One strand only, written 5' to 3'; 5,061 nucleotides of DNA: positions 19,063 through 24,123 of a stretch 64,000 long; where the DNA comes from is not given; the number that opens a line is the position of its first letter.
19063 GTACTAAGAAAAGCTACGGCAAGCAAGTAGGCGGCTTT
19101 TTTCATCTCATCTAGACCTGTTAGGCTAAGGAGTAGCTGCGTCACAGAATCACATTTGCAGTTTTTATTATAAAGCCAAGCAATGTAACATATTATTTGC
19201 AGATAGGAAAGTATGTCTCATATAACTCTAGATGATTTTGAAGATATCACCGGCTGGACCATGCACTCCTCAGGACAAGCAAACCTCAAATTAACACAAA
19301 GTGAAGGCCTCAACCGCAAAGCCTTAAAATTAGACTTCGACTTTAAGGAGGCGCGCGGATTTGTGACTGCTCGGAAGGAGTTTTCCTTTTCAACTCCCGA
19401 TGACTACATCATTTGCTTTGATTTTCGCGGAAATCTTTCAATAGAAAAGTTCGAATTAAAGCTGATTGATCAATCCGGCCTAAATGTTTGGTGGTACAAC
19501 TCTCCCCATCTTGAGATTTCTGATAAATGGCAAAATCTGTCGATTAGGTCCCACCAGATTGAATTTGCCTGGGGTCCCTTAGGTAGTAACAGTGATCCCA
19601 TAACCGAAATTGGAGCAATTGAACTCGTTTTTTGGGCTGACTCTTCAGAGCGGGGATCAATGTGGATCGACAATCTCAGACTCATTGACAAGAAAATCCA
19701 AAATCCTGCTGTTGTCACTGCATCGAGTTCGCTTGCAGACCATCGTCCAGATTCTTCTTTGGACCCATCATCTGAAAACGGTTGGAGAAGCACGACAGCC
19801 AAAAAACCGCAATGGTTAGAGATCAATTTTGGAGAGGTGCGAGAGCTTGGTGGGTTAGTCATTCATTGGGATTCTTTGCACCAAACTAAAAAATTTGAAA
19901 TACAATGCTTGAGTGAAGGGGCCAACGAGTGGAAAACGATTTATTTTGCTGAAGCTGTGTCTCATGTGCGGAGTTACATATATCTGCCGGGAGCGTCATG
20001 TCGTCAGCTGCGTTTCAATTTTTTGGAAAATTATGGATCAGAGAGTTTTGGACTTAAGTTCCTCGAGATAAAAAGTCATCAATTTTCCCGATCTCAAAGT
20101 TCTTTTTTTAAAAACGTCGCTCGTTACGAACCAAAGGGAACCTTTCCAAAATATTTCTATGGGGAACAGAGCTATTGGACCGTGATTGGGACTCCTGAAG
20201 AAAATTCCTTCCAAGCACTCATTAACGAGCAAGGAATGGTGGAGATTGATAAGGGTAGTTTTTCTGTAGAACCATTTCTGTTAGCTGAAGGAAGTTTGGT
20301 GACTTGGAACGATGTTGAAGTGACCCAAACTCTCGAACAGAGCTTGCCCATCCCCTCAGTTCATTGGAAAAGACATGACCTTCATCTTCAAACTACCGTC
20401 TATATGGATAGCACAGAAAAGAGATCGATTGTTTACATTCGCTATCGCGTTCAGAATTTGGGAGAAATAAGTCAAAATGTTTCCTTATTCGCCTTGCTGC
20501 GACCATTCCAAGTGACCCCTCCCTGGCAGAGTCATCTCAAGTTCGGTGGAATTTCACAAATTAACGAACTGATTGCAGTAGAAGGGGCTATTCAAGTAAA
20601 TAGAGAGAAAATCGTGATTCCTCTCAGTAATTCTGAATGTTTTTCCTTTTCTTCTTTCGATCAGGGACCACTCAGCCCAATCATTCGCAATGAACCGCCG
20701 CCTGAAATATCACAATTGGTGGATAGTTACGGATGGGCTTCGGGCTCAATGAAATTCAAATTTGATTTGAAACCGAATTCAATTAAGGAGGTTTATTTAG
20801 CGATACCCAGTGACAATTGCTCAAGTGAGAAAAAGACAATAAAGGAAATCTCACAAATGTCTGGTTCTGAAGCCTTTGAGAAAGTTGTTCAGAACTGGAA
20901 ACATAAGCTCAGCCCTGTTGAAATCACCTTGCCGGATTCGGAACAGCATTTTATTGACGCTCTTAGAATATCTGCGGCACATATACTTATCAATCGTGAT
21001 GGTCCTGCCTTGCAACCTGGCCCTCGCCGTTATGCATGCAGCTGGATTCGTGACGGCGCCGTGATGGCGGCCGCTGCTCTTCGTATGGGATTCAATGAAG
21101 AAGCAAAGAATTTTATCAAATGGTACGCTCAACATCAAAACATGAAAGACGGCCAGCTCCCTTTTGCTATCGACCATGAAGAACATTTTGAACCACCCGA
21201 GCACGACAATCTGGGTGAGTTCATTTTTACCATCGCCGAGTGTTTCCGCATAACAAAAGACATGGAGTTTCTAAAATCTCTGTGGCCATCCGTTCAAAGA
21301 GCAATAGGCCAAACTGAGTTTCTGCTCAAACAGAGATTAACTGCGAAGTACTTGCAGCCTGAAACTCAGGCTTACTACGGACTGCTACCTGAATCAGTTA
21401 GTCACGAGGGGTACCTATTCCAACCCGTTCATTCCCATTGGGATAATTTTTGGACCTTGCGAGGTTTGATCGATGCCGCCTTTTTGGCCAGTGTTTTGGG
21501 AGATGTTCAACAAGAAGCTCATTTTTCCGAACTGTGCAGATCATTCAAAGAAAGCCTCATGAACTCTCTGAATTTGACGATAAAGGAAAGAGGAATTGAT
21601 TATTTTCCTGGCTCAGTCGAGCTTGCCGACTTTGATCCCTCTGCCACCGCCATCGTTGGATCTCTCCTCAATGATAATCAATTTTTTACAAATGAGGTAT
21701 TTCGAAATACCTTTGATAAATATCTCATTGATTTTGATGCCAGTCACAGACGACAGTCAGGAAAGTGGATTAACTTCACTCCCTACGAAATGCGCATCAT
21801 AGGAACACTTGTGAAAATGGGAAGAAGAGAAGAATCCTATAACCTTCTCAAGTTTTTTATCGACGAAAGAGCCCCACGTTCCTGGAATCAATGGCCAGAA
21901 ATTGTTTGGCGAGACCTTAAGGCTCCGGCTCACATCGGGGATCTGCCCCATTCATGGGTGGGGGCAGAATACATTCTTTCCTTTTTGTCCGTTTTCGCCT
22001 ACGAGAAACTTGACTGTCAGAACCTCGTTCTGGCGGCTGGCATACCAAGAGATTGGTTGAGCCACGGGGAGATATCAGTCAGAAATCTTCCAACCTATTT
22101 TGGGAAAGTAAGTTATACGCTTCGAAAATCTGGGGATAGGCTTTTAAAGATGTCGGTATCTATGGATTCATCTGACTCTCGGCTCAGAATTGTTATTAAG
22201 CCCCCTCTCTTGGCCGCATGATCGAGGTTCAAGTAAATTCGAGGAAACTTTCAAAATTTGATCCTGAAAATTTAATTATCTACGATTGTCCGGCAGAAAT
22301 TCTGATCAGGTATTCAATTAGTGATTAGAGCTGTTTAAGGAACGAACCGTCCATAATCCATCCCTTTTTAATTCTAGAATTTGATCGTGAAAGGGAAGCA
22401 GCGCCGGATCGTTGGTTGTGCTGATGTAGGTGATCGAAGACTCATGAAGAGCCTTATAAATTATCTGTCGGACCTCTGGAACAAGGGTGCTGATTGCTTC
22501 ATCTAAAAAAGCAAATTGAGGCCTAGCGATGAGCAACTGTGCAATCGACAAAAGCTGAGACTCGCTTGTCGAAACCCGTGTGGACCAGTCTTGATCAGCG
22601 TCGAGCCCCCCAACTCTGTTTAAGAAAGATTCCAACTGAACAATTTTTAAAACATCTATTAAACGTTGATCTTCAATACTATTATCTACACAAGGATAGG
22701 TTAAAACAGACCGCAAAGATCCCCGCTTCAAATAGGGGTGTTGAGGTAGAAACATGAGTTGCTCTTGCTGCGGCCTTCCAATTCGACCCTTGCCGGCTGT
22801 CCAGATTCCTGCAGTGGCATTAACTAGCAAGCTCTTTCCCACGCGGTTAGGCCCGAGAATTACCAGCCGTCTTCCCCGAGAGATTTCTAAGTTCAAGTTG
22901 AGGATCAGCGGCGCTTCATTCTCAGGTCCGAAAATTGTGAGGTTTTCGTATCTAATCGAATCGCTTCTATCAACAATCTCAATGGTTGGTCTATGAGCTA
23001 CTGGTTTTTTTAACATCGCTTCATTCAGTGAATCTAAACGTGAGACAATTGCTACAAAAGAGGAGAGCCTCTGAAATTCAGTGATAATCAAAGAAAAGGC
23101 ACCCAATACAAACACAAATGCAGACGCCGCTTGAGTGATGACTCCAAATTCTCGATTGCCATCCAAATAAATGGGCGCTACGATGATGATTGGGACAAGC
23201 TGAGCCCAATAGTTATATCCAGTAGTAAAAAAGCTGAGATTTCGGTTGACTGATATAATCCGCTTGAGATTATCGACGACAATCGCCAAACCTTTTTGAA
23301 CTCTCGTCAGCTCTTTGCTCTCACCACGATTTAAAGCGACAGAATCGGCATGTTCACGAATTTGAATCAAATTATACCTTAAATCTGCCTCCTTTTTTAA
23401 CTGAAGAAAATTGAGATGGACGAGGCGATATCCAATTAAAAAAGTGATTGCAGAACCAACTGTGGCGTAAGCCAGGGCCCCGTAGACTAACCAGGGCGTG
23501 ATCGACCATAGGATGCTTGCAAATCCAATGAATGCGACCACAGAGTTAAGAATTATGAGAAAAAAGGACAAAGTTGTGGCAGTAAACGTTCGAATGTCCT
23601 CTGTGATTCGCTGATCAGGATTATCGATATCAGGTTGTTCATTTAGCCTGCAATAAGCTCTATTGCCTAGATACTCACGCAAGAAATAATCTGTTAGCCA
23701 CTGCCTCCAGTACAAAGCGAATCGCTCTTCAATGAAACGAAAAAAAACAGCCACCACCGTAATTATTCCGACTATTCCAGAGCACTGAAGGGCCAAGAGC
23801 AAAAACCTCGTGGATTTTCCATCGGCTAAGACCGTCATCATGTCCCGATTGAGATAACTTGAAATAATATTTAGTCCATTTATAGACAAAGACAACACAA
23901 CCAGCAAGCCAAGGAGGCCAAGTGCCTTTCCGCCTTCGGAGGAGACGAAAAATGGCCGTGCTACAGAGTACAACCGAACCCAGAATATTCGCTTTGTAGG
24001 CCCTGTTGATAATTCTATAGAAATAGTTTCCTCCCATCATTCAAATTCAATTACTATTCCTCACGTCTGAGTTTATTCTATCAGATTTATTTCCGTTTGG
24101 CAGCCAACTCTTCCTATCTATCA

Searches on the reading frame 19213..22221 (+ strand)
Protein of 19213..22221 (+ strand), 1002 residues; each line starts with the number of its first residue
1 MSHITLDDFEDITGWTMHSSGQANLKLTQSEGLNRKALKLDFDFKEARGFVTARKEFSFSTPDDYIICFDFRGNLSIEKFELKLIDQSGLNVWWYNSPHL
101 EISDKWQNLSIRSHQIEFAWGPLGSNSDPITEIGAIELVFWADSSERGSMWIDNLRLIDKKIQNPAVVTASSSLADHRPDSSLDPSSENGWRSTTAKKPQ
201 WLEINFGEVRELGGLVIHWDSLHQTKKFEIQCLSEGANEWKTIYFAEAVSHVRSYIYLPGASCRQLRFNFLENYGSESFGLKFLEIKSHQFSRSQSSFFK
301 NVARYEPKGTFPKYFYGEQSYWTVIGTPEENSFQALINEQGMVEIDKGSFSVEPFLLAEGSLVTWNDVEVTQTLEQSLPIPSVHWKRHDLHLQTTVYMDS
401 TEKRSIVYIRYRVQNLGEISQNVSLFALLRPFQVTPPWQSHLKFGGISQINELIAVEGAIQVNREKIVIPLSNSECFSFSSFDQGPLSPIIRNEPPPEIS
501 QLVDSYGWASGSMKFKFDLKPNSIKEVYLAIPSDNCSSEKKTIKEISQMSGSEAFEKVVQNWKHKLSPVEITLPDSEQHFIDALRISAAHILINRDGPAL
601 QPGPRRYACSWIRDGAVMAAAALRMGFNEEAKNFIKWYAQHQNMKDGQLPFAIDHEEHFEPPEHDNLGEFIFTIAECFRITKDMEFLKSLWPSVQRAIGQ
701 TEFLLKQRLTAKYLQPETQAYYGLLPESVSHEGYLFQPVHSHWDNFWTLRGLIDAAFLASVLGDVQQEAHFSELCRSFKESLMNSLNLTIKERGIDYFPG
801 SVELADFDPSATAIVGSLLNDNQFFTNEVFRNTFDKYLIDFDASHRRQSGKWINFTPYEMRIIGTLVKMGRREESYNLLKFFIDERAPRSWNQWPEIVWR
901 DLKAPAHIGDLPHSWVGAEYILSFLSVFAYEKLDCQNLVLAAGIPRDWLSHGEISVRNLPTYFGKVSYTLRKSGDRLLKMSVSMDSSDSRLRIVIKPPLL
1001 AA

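Call 26: search_protein_families(library=pfam, proteins=[window:19213-22221:+], max_evalue=0.00001)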
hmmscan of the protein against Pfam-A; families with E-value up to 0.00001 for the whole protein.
window:19213-22221:+ (1002 aa): 2 families
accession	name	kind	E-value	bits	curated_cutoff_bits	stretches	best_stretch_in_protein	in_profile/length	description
PF00754.31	F5_F8_type_C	-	1.5e-10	41.7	28.2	1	168-279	2-121/127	F5/8 type C domain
PF22633.2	F5_F8_type_C_2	-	7.9e-07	30.1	27.8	1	189-267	10-90/91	NedA-like, galactose-binding domain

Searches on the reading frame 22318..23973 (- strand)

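Call 26: search_protein_families(library=pfam, proteins=[window:22318-23973:-], max_evalue=0.00001)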
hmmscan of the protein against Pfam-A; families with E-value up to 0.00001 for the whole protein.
window:22318-23973:- (551 aa): 3 families
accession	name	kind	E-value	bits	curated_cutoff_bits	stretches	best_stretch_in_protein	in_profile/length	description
PF06472.20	ABC_membrane_2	-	2.9e-48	165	24.4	1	11-268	7-267/269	ABC transporter transmembrane region 2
PF05992.17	SbmA_BacA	-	3.4e-14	53.5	24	1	56-318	54-312/315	SbmA/BacA-like family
PF00005.33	ABC_tran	-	6.2e-13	50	25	1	359-494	3-136/137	ABC transporter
